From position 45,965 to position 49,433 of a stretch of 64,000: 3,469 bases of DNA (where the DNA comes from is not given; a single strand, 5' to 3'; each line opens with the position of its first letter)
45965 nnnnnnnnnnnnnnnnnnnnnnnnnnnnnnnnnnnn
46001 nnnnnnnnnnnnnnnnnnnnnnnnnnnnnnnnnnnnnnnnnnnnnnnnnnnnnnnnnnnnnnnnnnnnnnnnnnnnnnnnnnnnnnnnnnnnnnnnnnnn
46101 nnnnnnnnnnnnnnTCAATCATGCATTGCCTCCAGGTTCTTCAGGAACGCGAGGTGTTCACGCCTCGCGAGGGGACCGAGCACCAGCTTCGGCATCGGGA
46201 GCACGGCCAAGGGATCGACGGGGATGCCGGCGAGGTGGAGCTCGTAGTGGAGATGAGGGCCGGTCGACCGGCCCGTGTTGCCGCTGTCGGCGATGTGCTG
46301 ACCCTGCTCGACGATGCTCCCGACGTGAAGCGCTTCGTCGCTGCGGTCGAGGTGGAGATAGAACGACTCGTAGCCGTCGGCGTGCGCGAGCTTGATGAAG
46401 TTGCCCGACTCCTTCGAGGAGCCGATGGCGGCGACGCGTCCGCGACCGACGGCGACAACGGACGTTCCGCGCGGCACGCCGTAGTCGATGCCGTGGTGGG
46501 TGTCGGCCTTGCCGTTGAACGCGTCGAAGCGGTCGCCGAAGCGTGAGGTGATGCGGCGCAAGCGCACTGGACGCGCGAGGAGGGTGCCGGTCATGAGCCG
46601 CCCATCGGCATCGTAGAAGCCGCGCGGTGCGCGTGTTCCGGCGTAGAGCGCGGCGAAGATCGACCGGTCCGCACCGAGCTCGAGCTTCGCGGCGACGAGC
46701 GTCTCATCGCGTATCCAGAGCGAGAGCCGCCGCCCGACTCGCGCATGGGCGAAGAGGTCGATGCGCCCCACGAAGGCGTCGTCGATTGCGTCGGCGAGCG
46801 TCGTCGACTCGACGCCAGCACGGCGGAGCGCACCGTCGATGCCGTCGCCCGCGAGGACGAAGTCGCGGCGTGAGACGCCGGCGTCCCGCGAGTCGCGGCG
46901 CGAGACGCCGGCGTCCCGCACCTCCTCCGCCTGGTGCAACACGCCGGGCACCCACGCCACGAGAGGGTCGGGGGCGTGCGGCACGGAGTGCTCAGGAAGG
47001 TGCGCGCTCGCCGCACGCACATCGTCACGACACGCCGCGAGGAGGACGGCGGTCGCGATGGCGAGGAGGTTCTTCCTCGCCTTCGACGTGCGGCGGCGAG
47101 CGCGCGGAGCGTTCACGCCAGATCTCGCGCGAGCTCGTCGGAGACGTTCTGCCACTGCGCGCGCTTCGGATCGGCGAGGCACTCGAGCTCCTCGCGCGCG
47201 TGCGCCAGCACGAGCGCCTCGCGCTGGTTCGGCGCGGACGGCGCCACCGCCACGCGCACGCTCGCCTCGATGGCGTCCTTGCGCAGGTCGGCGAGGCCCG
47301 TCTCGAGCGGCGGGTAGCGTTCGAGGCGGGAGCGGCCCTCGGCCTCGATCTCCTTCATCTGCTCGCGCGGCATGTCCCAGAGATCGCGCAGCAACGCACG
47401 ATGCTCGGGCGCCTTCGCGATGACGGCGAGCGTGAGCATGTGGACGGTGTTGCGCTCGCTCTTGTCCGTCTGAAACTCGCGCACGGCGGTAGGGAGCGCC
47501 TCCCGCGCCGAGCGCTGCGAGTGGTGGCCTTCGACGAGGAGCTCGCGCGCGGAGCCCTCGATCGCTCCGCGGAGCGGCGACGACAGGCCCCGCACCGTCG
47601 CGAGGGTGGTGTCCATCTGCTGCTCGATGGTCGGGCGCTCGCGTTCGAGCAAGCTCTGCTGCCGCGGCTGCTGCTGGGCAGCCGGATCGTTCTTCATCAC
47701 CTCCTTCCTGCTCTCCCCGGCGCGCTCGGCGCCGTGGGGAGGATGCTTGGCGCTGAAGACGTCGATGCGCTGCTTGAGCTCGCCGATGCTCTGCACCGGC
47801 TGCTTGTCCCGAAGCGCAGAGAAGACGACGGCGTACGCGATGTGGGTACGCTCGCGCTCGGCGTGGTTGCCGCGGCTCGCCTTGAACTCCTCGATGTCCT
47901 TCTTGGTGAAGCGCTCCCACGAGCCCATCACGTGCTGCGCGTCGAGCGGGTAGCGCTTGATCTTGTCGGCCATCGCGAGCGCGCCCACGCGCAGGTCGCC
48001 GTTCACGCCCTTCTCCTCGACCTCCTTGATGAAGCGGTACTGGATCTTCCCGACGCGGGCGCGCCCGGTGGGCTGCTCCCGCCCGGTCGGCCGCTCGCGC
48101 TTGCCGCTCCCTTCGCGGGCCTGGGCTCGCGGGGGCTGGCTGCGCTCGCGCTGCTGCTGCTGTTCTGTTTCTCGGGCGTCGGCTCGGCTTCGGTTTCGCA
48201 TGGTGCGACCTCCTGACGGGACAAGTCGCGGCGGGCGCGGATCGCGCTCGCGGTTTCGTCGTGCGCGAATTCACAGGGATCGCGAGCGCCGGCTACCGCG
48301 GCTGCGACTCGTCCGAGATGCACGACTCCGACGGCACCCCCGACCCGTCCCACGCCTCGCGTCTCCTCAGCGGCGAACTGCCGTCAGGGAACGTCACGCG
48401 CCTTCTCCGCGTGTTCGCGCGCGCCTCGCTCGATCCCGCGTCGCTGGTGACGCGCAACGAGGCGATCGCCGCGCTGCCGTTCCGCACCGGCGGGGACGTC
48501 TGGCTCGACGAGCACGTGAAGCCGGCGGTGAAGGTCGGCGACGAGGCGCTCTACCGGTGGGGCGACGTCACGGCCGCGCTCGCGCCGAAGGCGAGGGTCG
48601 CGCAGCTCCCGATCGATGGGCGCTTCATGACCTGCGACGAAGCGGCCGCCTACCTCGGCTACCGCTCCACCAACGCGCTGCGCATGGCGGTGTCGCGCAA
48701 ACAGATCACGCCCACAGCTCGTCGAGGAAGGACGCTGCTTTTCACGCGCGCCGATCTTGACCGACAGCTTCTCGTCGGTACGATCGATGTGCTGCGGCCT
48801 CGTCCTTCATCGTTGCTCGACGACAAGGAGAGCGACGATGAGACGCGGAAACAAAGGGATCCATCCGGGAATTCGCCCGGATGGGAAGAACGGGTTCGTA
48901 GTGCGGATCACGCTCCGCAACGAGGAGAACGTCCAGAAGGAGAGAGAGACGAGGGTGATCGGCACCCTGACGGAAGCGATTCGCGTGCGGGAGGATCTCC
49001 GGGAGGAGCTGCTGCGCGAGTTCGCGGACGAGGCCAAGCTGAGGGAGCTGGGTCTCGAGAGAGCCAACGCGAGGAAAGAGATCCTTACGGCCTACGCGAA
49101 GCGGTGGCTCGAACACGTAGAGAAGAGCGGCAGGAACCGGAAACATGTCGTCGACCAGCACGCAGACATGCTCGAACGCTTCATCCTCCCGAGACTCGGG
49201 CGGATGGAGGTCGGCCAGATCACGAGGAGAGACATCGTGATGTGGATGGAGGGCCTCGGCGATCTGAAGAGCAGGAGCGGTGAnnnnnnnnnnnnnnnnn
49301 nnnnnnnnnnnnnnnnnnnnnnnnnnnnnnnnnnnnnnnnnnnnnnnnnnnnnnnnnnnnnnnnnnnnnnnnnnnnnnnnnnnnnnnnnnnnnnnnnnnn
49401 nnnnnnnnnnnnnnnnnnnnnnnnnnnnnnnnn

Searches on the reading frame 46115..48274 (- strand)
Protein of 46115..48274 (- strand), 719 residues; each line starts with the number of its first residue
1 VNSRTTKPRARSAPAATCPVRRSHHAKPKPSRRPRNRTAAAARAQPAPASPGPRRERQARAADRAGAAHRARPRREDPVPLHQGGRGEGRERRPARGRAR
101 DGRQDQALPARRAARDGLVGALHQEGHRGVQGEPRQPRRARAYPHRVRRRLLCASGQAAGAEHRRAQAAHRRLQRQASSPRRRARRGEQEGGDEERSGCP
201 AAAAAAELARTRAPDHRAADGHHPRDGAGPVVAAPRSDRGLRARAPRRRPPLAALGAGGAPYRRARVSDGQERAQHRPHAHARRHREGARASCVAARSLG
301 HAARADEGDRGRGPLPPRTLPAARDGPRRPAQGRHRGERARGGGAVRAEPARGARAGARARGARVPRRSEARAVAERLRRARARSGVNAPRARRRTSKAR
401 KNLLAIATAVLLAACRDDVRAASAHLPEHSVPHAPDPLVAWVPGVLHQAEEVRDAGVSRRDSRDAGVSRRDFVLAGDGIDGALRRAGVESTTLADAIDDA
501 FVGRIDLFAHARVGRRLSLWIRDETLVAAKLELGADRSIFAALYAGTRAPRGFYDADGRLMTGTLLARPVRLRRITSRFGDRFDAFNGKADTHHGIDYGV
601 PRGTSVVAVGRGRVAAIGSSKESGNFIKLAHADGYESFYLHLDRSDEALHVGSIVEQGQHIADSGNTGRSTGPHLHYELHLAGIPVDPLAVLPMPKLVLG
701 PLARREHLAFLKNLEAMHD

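Call 18: search_protein_families(library=pfam, proteins=[window:46115-48274:-], max_evalue=0.001)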
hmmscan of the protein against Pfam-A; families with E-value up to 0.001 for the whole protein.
window:46115-48274:- (719 aa): 1 family
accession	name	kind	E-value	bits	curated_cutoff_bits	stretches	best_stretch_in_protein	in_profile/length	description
PF01551.29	Peptidase_M23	-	1.7e-27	95.9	28.7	1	592-688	2-96/96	Peptidase family M23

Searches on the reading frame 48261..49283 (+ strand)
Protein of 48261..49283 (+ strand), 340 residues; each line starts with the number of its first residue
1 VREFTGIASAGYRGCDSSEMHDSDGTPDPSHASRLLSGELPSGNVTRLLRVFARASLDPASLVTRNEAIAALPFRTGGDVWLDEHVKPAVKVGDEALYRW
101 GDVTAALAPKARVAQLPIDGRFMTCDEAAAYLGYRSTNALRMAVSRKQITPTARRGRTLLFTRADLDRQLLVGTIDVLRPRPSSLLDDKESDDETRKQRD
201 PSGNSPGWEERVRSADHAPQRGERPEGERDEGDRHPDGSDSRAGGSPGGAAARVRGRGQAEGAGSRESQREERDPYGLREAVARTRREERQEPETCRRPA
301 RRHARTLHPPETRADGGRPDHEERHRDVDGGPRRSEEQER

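Call 21: search_protein_families(library=pfam, proteins=[window:48261-49283:+], max_evalue=0.01)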
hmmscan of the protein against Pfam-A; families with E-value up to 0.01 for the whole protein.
window:48261-49283:+ (340 aa): 1 family
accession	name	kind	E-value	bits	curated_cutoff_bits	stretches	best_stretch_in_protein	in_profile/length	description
PF12728.13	HTH_17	-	0.0009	19.9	27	1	122-168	1-45/51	Helix-turn-helix domain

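Call 30: search_protein_families(library=ncbifam, proteins=[window:48261-49283:+], max_evalue=0.01)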
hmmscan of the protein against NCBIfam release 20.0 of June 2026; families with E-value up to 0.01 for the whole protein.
window:48261-49283:+ (340 aa): 1 family
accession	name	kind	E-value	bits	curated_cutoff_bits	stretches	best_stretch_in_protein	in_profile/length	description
TIGR01764.1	excise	domain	0.0049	17.2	28.8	0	122-168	1-45/49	excisionase family DNA-binding protein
